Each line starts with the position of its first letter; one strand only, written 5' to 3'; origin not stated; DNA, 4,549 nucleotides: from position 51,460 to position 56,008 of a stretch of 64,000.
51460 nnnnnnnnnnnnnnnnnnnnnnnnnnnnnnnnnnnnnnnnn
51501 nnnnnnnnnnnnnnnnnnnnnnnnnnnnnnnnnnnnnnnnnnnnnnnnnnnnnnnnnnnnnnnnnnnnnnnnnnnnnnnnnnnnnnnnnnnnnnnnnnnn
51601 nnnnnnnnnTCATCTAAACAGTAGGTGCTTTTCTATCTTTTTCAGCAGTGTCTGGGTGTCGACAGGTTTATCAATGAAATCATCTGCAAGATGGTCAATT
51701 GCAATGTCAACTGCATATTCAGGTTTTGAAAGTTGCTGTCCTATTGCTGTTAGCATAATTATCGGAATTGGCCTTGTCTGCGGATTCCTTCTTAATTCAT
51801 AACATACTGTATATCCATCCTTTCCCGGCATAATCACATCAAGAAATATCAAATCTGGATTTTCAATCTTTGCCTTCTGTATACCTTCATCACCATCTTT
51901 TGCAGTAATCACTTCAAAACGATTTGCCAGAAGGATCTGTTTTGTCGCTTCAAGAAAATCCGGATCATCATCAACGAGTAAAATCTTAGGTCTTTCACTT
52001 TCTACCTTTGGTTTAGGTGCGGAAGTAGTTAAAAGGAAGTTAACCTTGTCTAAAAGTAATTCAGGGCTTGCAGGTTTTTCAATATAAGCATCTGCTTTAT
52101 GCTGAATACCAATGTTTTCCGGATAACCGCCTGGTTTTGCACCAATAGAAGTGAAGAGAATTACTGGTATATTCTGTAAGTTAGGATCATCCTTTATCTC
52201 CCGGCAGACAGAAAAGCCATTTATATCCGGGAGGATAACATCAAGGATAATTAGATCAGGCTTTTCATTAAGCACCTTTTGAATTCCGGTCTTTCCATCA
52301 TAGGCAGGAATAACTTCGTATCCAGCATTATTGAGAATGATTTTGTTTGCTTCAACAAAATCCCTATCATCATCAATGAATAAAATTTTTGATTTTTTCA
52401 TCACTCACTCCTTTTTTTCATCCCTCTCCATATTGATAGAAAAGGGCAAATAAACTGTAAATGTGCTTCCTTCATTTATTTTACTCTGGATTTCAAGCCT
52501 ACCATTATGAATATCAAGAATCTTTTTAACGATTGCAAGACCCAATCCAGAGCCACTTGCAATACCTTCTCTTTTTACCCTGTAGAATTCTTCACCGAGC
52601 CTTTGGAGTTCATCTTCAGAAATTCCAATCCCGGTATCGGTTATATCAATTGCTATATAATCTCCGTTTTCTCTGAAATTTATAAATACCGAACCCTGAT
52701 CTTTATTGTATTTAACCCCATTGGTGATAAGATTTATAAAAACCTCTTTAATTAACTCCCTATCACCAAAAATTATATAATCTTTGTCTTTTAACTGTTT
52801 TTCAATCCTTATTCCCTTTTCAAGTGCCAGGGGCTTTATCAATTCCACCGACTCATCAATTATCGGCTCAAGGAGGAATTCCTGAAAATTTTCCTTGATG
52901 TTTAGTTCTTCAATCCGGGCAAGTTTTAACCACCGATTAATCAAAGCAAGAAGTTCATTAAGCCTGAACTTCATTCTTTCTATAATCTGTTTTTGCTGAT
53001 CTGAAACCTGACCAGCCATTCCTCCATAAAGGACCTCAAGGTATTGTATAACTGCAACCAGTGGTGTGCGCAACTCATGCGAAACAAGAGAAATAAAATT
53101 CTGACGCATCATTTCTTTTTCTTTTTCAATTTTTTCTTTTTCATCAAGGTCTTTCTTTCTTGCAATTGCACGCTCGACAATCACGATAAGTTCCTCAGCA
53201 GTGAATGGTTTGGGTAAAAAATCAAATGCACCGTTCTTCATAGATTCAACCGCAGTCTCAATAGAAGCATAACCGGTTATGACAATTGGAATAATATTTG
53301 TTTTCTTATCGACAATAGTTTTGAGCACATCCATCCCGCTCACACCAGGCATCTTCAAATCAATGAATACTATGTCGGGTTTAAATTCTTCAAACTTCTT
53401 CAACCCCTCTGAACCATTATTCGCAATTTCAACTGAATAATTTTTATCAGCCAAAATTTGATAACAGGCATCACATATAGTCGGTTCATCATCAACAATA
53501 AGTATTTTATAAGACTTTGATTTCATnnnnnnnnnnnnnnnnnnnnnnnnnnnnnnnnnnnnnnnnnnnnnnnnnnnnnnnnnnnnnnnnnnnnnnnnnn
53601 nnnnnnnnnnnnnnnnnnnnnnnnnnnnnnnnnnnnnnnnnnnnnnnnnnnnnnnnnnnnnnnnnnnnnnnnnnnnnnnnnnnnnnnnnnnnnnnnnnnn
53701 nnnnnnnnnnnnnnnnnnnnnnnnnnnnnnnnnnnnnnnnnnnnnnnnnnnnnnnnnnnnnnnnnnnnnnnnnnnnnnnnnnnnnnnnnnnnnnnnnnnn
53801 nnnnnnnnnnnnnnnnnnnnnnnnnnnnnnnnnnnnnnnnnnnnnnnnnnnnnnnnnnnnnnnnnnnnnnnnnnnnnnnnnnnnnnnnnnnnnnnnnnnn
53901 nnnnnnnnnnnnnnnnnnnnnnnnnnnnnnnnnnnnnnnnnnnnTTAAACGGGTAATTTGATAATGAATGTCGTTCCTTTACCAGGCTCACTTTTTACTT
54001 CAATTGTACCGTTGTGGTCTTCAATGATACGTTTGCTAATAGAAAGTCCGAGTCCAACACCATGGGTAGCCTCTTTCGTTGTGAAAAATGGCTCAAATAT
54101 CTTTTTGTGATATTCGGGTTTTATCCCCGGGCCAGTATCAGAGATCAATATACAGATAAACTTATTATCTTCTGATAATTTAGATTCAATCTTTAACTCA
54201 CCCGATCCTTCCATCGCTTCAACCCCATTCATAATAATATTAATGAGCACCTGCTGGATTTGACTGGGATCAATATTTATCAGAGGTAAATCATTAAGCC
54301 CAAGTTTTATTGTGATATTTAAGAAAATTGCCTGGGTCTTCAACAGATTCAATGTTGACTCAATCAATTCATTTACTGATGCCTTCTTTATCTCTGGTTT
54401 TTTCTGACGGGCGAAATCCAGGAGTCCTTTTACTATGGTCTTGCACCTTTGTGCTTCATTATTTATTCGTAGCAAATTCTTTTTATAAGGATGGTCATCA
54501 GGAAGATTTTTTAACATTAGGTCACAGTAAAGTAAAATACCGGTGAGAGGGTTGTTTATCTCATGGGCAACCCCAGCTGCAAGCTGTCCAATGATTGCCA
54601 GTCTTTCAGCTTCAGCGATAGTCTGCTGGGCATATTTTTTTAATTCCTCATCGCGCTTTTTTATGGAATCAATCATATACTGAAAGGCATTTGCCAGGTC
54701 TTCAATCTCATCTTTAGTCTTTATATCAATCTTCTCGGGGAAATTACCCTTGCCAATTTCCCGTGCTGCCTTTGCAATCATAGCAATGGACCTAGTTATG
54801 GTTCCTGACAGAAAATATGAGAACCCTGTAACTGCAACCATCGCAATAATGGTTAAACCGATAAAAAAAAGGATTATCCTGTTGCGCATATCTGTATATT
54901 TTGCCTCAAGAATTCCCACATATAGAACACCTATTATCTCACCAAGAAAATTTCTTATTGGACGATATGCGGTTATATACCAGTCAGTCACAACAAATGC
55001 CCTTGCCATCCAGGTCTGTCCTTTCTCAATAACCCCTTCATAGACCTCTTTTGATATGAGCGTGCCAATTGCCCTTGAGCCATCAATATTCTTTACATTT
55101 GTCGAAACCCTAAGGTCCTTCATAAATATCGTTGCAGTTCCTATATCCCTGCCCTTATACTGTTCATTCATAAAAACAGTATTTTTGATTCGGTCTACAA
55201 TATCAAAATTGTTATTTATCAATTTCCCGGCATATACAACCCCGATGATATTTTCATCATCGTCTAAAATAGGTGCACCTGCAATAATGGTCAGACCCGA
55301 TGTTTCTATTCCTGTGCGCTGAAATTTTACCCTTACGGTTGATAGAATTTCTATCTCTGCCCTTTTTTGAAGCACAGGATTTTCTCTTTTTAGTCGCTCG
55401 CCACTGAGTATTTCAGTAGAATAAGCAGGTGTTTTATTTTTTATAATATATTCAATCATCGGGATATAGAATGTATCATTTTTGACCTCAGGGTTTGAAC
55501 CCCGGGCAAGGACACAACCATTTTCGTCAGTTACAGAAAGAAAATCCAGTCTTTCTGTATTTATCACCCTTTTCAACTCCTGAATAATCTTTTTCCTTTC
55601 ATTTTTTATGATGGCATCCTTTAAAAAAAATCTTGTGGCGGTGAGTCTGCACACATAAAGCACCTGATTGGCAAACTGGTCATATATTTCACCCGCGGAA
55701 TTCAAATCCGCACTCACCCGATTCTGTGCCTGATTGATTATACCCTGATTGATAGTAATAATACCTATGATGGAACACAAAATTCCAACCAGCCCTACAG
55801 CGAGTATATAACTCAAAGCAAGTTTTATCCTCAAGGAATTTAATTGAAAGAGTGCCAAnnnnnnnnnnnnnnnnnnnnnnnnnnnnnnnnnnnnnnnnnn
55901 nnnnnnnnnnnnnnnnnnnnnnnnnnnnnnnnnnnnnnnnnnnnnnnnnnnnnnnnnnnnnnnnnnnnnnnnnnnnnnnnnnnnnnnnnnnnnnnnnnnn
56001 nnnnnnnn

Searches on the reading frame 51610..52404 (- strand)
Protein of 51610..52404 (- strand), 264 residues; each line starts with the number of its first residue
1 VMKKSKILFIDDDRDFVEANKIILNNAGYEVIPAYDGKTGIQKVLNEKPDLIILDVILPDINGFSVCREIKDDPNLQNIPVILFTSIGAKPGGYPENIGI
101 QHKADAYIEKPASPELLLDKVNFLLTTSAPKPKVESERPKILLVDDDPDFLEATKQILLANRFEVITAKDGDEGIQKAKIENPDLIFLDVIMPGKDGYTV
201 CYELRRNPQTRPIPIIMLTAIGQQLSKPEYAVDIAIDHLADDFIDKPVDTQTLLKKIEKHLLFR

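Call 48: search_protein_families(library=pfam, proteins=[window:51610-52404:-], max_evalue=0.00001)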
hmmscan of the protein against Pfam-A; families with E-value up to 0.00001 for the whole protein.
window:51610-52404:- (264 aa): 1 family
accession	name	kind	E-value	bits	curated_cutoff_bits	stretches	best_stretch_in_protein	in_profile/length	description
PF00072.30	Response_reg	-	8.3e-46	155.2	30.2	2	141-258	1-111/111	Response regulator receiver domain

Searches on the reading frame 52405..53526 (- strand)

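Call 48: search_protein_families(library=pfam, proteins=[window:52405-53526:-], max_evalue=0.00001)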
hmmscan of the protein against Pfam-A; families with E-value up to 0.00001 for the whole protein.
window:52405-53526:- (373 aa): 3 families
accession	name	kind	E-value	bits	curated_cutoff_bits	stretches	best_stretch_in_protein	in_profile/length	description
PF00072.30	Response_reg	-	1e-28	100.2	30.2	1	8-117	1-110/111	Response regulator receiver domain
PF02518.31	HATPase_c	-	2.3e-26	92.9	26.4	1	254-363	1-110/111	Histidine kinase-, DNA gyrase B-, and HSP90-like ATPase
PF00512.31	HisKA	-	6.1e-13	49.1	26.9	1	140-207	1-65/66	His Kinase A (phospho-acceptor) domain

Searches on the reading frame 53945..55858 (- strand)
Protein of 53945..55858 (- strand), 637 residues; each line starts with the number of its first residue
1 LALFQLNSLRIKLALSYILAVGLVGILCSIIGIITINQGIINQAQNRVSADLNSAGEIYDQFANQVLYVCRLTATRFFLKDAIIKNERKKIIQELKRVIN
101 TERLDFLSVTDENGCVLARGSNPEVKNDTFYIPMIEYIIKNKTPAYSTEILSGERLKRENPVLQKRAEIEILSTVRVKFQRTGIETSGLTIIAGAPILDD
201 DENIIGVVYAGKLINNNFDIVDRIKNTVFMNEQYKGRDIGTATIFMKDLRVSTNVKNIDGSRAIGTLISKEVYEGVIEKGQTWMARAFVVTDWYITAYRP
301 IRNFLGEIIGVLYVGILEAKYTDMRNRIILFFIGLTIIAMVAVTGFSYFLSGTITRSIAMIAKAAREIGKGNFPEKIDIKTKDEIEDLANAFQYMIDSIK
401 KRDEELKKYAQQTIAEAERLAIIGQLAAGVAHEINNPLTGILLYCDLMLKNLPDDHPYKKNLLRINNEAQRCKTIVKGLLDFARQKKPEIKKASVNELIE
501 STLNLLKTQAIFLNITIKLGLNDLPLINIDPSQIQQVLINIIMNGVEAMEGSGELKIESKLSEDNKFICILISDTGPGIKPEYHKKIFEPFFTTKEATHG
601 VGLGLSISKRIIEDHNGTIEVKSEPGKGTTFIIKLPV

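Call 48: search_protein_families(library=pfam, proteins=[window:53945-55858:-], max_evalue=0.00001)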
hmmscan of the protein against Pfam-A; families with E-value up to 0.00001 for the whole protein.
window:53945-55858:- (637 aa): 6 families
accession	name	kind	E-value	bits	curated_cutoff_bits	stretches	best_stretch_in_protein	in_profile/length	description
PF17202.10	sCache_3_3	-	1.8e-34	118.7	28.8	1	213-326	2-105/107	Single cache domain 3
PF02518.31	HATPase_c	-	7.2e-28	97.7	26.4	1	530-636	2-108/111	Histidine kinase-, DNA gyrase B-, and HSP90-like ATPase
PF17201.10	Cache_3-Cache_2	-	1.9e-23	83.7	27.7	1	212-326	82-193/299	Cache 3/Cache 2 fusion domain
PF00512.31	HisKA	-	2.2e-16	60.1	26.9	1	424-485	3-63/66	His Kinase A (phospho-acceptor) domain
PF00672.30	HAMP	-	1.6e-12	48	25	1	349-400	1-52/53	HAMP domain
PF17203.10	sCache_3_2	-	3.5e-09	37.3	28.4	0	240-324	52-134/140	Single cache domain 3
